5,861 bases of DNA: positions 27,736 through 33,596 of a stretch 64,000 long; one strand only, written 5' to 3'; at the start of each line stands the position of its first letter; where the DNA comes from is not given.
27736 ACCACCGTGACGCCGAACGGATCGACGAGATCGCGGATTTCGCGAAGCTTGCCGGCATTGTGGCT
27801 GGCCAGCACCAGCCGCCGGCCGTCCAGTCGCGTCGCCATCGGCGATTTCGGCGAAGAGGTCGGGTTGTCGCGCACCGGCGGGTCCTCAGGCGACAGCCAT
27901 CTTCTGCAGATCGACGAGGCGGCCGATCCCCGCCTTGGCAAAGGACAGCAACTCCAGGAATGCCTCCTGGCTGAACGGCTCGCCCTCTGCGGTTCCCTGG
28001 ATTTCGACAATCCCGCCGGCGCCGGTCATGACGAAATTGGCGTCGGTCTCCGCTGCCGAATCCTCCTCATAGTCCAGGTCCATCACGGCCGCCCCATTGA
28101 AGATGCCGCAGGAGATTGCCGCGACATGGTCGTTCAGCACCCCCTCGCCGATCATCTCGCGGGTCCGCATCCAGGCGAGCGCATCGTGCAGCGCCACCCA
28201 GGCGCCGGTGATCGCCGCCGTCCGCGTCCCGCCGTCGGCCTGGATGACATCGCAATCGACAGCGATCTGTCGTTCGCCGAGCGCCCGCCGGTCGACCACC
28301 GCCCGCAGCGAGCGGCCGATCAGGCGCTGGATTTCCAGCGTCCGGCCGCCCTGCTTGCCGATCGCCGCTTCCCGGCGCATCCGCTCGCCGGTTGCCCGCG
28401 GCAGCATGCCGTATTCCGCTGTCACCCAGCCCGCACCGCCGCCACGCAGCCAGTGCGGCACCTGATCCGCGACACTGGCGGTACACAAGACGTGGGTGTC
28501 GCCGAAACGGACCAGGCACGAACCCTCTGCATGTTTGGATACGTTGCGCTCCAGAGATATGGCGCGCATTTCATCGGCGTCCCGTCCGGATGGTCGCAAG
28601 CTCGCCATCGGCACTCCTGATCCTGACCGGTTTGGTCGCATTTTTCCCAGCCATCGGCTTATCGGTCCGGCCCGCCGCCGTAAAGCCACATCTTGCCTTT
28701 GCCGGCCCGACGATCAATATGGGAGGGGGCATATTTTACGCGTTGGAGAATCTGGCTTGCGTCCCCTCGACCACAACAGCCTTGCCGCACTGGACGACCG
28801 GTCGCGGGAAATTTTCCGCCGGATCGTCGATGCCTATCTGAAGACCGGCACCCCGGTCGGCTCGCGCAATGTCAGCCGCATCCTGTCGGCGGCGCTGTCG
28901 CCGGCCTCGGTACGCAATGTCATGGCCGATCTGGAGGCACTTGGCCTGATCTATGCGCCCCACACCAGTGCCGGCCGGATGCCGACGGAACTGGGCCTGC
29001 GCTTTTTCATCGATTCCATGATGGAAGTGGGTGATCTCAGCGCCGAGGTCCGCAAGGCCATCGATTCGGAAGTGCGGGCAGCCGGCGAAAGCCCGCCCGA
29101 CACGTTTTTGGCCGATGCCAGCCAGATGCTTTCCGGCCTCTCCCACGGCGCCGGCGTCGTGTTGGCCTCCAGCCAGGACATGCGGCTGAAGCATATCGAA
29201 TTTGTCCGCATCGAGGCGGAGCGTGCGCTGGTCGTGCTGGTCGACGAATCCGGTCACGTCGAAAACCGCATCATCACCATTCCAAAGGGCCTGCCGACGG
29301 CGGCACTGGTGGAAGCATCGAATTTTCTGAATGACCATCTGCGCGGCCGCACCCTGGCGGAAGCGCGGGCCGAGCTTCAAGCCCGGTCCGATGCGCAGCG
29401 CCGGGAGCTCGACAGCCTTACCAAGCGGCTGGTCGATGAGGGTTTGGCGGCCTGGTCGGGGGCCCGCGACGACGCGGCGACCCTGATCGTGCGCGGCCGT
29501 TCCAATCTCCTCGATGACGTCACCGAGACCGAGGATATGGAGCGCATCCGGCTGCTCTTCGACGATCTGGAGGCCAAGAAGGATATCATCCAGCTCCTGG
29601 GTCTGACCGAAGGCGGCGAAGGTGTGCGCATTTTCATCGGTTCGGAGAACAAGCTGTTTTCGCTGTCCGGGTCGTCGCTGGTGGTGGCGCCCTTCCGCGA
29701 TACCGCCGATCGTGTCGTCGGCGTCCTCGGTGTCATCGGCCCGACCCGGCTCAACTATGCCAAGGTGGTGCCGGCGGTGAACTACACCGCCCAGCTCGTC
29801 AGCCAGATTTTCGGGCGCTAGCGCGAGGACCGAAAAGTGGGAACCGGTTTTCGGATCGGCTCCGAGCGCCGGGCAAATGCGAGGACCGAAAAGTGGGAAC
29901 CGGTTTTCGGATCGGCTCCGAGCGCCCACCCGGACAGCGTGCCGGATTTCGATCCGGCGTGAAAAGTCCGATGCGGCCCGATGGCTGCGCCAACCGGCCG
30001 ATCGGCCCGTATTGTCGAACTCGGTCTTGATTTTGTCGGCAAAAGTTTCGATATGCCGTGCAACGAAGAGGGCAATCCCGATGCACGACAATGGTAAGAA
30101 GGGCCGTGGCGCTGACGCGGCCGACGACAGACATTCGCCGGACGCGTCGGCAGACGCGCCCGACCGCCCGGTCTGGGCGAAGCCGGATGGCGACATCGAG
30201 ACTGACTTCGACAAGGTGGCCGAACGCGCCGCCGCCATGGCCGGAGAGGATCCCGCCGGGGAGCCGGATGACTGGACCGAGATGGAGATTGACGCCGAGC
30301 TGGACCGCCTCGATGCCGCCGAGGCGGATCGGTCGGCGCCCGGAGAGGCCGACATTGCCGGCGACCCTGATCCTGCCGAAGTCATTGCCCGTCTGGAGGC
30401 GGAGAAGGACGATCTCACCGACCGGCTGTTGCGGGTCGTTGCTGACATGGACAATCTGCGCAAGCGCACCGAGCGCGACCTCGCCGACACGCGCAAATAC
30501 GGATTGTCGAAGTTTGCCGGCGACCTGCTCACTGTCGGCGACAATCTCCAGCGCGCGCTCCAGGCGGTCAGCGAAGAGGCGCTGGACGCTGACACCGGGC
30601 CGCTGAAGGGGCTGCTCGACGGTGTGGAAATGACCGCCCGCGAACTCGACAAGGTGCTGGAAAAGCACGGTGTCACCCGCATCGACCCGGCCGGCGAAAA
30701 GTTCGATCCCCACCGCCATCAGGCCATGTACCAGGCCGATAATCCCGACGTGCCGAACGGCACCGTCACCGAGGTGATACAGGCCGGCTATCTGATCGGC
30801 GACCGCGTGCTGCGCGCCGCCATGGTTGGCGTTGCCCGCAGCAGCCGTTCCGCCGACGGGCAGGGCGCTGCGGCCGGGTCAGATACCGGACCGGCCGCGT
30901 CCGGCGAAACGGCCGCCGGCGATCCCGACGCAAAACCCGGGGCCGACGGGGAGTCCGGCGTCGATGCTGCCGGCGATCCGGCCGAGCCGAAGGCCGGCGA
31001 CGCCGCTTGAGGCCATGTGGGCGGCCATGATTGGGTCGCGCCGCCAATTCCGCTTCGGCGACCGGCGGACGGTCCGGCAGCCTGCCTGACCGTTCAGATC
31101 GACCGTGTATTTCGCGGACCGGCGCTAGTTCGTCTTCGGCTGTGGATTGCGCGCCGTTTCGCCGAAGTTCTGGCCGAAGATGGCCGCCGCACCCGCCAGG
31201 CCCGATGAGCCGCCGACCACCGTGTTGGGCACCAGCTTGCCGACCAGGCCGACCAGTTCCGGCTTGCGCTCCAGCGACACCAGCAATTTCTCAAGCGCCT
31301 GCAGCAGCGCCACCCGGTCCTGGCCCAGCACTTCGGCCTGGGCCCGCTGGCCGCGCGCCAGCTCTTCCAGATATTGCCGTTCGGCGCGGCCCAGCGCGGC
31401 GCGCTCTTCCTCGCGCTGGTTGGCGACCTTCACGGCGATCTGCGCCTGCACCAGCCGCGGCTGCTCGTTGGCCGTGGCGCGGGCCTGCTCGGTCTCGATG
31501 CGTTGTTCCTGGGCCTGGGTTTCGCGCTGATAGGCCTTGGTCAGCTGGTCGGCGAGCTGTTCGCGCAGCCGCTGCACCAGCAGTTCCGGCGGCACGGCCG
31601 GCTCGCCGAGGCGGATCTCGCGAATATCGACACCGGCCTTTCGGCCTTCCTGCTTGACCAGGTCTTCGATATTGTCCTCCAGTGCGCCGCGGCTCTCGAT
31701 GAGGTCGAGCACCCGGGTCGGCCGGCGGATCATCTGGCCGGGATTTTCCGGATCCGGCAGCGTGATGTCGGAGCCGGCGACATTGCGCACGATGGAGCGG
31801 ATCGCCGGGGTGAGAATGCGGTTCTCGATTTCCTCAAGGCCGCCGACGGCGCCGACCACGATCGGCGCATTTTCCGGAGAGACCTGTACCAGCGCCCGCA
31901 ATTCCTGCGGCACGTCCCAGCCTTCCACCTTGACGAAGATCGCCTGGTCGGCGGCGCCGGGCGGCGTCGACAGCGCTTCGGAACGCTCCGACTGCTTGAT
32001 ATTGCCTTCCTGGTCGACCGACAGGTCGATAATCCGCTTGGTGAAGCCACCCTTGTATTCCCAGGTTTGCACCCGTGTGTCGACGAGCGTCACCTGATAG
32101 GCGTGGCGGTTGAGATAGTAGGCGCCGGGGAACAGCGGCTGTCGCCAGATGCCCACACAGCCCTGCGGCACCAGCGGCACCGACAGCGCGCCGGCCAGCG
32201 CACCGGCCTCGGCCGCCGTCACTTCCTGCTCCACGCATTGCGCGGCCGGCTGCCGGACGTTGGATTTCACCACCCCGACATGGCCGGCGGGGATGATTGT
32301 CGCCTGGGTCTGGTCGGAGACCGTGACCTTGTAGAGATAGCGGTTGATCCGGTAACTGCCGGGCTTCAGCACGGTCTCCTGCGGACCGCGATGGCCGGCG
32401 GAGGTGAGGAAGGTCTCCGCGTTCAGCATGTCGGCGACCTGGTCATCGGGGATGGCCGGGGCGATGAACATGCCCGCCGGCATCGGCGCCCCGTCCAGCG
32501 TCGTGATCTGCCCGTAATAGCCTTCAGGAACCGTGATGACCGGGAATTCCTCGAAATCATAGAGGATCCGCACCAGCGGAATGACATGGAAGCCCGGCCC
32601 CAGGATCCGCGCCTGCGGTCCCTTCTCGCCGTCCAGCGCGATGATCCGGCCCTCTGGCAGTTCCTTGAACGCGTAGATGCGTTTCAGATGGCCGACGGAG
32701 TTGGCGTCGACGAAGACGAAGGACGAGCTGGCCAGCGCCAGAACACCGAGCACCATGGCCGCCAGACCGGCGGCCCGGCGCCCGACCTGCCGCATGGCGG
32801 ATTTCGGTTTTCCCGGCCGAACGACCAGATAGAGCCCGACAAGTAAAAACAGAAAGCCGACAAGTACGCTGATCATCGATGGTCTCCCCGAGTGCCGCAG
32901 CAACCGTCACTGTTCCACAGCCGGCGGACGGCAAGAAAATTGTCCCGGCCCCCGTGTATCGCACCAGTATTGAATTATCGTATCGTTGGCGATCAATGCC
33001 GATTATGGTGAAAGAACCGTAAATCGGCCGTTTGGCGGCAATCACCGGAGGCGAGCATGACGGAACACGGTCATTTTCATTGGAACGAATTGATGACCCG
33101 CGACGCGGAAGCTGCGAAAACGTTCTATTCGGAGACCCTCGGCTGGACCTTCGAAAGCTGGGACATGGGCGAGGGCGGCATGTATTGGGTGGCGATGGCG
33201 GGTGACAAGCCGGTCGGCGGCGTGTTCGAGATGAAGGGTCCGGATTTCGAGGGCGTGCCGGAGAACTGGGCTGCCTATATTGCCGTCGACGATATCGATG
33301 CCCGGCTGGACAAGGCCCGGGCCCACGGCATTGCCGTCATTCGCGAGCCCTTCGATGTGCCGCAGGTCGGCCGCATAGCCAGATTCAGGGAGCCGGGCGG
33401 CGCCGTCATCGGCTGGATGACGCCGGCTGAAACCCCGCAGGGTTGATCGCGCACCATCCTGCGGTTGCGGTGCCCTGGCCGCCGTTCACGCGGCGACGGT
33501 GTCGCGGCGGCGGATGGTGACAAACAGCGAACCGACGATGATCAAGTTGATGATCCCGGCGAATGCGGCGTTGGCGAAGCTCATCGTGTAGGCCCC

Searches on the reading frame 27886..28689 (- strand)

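Call 8: search_protein_families(library=pfam, proteins=[window:27886-28689:-], max_evalue=0.001)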
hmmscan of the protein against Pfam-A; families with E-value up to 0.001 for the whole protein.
window:27886-28689:- (267 aa): 2 families
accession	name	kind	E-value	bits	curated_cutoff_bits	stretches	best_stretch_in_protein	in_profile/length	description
PF01138.27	RNase_PH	-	3.8e-29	102.2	25.5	1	40-170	1-127/130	3' exoribonuclease family, domain 1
PF03725.20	RNase_PH_C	-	6.2e-14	52.1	20.8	1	189-253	3-66/67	3' exoribonuclease family, domain 2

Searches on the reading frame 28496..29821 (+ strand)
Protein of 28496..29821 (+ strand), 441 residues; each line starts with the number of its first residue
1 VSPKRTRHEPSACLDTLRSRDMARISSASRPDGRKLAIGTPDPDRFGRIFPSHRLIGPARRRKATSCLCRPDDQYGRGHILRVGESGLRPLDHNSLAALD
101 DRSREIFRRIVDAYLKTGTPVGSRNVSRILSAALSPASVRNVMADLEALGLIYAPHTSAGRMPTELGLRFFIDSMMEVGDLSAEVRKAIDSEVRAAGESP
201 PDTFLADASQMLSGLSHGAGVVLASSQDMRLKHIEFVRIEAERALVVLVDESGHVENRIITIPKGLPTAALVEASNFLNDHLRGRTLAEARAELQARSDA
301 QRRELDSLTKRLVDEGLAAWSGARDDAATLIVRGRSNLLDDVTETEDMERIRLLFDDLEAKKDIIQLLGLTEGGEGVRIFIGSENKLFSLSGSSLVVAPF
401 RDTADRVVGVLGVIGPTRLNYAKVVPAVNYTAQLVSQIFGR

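Call 8: search_protein_families(library=pfam, proteins=[window:28496-29821:+], max_evalue=0.001)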
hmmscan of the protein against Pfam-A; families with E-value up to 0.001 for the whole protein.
window:28496-29821:+ (441 aa): 2 families
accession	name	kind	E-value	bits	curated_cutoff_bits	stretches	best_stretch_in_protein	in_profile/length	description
PF01628.27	HrcA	-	6.3e-61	206.5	22.2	1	202-425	1-215/215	HrcA protein C terminal domain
PF03444.21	HrcA_DNA-bdg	-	1.4e-05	25.1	21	1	101-164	4-66/79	Winged helix-turn-helix transcription repressor, HrcA DNA-binding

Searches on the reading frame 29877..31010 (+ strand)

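Call 8: search_protein_families(library=pfam, proteins=[window:29877-31010:+], max_evalue=0.001)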
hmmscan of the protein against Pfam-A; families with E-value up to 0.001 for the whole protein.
window:29877-31010:+ (377 aa): 1 family
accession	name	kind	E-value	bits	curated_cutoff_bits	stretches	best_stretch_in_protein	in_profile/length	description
PF01025.24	GrpE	-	4.1e-50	170.1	25.8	1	166-320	16-164/165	GrpE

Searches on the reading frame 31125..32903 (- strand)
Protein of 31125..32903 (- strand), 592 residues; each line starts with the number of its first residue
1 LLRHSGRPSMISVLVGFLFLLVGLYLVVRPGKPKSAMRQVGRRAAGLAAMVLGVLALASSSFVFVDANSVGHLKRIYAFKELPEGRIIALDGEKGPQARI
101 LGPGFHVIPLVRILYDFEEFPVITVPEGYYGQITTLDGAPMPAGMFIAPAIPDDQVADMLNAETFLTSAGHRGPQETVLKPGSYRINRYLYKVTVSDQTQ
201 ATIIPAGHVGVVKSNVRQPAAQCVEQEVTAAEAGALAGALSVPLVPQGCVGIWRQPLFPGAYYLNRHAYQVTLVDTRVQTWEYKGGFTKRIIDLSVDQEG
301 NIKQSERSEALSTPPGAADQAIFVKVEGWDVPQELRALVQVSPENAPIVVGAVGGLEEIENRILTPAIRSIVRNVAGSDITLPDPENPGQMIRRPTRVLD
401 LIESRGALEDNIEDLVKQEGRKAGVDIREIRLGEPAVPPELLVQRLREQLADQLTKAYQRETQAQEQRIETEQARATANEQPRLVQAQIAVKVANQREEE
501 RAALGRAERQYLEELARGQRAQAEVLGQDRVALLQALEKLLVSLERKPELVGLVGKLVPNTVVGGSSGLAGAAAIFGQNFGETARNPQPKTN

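Call 8: search_protein_families(library=pfam, proteins=[window:31125-32903:-], max_evalue=0.001)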
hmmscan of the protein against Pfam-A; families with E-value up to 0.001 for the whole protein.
window:31125-32903:- (592 aa): 1 family
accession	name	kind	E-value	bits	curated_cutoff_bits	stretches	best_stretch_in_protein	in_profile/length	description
PF01145.31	Band_7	-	2.2e-07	31.5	23.6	1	256-465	20-175/176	SPFH domain / Band 7 family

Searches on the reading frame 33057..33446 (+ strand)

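Call 8: search_protein_families(library=pfam, proteins=[window:33057-33446:+], max_evalue=0.001)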
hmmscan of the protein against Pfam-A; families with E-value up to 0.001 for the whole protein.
window:33057-33446:+ (129 aa): 2 families
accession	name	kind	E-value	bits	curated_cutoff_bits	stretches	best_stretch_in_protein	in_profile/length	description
PF00903.31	Glyoxalase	-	5.9e-13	49.7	20.6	1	8-118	3-119/121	Glyoxalase/Bleomycin resistance protein/Dioxygenase superfamily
PF22677.2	Ble-like_N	-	3.5e-07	30.3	24.5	1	9-39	4-34/41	Bleomycin resistance protein-like N-terminal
